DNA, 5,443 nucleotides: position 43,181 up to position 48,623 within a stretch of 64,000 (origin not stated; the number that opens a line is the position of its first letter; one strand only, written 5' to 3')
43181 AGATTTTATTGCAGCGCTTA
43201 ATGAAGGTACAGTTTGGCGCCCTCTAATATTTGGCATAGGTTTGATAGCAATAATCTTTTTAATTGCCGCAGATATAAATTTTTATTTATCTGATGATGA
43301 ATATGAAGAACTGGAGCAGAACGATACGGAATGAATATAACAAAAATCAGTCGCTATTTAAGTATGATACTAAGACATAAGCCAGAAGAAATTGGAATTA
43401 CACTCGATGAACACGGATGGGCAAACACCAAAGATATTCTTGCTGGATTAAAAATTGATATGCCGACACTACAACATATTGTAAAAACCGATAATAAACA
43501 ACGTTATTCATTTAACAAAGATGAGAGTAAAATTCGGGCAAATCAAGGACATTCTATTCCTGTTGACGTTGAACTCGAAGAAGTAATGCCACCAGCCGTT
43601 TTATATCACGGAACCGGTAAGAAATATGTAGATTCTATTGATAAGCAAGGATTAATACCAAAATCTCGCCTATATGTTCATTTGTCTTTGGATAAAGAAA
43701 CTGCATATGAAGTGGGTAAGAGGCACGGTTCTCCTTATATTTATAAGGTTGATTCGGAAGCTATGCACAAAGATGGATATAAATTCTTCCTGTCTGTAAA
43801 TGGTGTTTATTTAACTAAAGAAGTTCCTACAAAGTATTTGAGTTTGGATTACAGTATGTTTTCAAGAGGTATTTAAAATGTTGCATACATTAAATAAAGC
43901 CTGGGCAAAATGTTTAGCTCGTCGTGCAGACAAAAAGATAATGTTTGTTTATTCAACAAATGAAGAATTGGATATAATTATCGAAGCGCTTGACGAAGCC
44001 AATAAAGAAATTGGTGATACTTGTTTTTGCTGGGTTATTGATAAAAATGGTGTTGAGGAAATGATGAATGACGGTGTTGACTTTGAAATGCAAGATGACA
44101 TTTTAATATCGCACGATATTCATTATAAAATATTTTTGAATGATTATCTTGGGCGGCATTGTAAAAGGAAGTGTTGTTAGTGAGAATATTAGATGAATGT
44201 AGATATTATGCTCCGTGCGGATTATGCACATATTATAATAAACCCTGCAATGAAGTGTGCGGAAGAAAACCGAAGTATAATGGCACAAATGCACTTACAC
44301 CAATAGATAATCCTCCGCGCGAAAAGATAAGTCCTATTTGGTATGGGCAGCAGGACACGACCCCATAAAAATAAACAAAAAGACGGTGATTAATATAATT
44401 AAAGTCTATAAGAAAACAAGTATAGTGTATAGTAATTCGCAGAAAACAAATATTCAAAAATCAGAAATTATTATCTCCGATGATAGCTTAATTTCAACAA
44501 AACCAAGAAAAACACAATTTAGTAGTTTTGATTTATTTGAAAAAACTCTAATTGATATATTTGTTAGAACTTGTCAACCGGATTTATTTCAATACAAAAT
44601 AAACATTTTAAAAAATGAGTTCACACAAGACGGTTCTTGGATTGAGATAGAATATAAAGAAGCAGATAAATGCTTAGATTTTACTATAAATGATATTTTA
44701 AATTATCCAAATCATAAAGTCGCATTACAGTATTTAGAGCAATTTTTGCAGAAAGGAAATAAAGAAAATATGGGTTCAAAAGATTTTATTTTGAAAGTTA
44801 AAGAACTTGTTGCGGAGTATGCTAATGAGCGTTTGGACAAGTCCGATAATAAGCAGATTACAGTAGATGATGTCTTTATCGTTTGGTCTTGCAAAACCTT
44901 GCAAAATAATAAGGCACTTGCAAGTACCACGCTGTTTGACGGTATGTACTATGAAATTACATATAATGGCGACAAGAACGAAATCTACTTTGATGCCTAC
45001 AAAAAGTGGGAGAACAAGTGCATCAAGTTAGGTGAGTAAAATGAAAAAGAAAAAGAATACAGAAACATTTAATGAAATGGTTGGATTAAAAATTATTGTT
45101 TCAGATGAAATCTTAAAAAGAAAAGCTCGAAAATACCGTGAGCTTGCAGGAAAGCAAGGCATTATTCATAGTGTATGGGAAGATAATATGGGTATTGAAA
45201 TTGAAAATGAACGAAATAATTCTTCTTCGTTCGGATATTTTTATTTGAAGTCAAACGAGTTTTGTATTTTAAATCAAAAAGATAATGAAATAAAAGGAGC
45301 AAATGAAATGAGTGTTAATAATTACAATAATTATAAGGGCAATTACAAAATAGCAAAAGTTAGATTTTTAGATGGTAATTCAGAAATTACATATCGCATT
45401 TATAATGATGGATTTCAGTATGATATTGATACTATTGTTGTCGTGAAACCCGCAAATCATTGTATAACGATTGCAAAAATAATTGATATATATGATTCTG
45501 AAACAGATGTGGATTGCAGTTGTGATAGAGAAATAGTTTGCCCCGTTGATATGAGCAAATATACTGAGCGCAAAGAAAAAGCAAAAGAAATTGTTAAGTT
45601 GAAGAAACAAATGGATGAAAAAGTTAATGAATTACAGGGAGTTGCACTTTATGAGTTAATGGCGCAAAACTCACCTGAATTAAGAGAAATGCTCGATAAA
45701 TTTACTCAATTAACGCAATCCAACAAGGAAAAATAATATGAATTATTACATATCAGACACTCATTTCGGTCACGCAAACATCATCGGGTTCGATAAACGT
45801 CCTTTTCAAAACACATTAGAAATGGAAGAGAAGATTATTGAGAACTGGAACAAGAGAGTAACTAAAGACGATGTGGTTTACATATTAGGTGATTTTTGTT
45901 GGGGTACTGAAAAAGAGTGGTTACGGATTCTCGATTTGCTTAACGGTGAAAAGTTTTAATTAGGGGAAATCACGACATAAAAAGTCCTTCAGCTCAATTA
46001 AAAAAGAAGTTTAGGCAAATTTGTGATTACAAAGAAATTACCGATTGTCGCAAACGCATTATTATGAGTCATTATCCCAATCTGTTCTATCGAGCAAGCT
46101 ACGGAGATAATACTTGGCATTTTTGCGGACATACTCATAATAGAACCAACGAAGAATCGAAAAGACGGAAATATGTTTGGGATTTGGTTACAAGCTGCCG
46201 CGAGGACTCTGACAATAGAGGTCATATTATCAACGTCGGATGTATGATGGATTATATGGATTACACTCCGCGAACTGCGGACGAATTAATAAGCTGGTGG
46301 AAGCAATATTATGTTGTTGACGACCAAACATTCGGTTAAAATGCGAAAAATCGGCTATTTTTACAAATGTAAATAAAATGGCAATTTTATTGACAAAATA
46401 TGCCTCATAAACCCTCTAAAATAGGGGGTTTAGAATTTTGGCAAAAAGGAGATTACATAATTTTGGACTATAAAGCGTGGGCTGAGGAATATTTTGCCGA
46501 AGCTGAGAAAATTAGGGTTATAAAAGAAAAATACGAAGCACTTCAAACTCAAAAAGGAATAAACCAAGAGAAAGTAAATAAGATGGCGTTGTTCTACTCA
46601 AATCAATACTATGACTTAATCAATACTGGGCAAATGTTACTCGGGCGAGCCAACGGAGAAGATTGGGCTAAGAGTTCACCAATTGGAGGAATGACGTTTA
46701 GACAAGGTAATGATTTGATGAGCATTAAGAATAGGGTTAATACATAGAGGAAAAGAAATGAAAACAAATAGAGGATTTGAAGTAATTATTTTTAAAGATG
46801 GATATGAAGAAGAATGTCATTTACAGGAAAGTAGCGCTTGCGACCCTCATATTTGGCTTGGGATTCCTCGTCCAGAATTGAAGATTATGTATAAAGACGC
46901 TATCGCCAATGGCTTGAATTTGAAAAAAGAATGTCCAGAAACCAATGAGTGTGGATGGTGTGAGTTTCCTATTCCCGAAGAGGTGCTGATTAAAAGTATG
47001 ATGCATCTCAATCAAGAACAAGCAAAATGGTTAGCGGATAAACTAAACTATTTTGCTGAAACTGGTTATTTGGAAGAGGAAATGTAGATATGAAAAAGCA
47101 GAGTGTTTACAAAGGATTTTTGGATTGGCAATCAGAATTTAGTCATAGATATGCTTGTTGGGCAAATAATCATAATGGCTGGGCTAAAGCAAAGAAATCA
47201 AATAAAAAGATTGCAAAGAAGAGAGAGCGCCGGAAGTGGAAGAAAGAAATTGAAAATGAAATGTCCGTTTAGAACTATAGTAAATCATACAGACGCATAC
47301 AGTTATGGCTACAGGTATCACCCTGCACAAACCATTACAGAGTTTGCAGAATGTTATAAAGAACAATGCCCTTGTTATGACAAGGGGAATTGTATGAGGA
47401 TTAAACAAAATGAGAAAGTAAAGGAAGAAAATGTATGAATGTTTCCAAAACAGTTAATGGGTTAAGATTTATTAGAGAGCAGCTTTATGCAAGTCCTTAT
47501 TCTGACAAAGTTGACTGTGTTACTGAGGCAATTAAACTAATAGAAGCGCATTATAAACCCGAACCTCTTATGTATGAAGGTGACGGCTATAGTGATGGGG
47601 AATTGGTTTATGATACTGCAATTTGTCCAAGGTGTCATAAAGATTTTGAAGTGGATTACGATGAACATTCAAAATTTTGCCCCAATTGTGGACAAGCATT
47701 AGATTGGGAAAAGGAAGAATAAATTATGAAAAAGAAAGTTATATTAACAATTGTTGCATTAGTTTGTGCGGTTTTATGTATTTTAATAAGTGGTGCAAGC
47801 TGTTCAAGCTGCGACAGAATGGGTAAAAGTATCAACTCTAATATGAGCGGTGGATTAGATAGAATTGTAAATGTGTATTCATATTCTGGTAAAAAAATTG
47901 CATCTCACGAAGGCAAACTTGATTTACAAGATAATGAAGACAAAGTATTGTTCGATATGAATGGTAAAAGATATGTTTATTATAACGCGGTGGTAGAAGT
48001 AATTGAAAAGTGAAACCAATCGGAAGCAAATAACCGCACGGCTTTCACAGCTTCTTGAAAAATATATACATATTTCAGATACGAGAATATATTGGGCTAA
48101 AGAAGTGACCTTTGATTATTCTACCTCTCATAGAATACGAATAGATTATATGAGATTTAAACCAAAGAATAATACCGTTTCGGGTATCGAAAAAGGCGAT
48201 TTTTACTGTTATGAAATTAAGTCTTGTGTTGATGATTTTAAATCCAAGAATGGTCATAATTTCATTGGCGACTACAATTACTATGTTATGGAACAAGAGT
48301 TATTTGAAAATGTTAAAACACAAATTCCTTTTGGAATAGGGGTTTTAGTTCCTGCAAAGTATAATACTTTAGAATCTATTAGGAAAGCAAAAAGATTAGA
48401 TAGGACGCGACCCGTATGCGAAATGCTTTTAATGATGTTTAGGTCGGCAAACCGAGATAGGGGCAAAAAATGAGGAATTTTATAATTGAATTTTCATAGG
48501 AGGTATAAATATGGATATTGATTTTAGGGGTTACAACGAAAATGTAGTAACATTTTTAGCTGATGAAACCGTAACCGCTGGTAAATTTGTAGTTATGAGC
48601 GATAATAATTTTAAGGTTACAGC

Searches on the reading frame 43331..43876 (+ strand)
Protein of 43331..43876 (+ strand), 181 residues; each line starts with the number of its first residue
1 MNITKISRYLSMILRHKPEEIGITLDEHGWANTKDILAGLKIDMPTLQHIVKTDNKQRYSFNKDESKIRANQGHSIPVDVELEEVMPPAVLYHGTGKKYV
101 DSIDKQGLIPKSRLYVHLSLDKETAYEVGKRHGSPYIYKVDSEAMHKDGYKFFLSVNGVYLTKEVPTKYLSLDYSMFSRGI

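Call 75: search_protein_families(library=phrogs, proteins=[window:43331-43876:+], max_evalue=0.00001)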
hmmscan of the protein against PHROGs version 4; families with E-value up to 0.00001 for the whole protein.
window:43331-43876:+ (181 aa): 1 family
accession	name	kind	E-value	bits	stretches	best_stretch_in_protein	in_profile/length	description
phrog_5470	-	DNA, RNA and nucleotide metabolism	3.7e-72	242.6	1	3-171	6-179/183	RNA 2'-phosphotransferase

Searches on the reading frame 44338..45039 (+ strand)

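Call 75: search_protein_families(library=phrogs, proteins=[window:44338-45039:+], max_evalue=0.00001)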
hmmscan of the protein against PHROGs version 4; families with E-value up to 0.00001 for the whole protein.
window:44338-45039:+ (233 aa): 2 families
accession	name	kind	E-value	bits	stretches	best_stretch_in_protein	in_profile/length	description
phrog_918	-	unknown function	5.3e-41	140.8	1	136-231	25-118/126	-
phrog_19392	-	unknown function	1.9e-13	51.6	1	147-230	177-258/259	-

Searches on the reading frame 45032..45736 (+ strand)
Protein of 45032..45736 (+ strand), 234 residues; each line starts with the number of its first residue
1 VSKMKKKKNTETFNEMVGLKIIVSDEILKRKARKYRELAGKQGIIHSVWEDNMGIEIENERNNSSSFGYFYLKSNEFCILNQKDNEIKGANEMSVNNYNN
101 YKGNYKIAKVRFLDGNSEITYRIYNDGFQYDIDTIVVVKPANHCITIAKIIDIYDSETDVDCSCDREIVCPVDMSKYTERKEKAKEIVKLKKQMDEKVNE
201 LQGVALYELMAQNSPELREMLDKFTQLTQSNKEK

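Call 75: search_protein_families(library=phrogs, proteins=[window:45032-45736:+], max_evalue=0.00001)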
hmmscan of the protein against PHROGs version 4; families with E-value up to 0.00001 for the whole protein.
window:45032-45736:+ (234 aa): 1 family
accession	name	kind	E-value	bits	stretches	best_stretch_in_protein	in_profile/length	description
phrog_3489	-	unknown function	1.1e-11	45.8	1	106-226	4-124/125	-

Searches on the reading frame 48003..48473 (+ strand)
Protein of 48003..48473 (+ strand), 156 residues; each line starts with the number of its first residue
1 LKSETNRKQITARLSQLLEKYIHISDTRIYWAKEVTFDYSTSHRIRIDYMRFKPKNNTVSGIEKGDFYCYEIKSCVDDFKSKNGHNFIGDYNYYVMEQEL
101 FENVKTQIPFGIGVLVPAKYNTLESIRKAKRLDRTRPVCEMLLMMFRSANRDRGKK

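Call 75: search_protein_families(library=phrogs, proteins=[window:48003-48473:+], max_evalue=0.00001)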
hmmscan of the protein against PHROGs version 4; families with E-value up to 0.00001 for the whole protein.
window:48003-48473:+ (156 aa): 1 family
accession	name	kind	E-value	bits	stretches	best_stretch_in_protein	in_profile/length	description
phrog_2776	-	unknown function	1.3e-24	87.9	1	5-155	5-148/181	-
